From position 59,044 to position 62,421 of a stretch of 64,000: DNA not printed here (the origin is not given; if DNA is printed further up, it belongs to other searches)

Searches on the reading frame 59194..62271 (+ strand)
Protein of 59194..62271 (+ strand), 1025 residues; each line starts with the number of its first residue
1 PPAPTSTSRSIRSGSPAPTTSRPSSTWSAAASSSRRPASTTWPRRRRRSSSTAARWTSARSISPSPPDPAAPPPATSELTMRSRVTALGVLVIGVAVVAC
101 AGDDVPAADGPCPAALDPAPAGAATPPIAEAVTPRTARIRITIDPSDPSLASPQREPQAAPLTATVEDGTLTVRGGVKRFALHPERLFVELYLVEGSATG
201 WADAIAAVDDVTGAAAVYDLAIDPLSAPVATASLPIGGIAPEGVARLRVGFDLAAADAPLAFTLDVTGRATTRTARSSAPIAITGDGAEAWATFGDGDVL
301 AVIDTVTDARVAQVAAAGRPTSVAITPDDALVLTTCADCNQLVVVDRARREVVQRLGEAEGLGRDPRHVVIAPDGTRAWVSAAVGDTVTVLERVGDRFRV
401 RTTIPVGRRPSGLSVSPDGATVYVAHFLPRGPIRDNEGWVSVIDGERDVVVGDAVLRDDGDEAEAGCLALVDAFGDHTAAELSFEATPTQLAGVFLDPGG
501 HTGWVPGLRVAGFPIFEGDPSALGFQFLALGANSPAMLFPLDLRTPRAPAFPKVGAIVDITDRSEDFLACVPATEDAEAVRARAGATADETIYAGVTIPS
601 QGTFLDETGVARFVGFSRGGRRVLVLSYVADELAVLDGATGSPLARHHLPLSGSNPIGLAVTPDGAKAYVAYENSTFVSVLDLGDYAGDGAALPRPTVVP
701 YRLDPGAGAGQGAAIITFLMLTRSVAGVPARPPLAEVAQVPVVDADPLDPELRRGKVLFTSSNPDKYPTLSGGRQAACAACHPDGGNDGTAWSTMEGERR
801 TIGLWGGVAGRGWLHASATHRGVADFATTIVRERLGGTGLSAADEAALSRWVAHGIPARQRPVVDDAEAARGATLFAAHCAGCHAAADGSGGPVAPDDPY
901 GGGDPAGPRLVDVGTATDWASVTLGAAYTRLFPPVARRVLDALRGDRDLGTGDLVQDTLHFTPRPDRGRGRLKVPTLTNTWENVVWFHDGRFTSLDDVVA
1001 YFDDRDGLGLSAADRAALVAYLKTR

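Call 56: search_protein_families(library=pfam, proteins=[window:59194-62271:+], max_evalue=0.001)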
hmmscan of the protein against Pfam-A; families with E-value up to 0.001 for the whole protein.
window:59194-62271:+ (1025 aa): 3 families
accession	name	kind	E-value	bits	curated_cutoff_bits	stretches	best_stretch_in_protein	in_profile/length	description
PF00034.26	Cytochrom_C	-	3.1e-08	35.2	21.3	1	869-896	1-28/90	Cytochrome c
PF13442.11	Cytochrome_CBB3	-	2e-07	31.7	27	1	867-895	1-28/68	Cytochrome C oxidase, cbb3-type, subunit III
PF10282.15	Lactonase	-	3.2e-06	27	21.7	0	325-426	150-262/344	Lactonase, 7-bladed beta-propeller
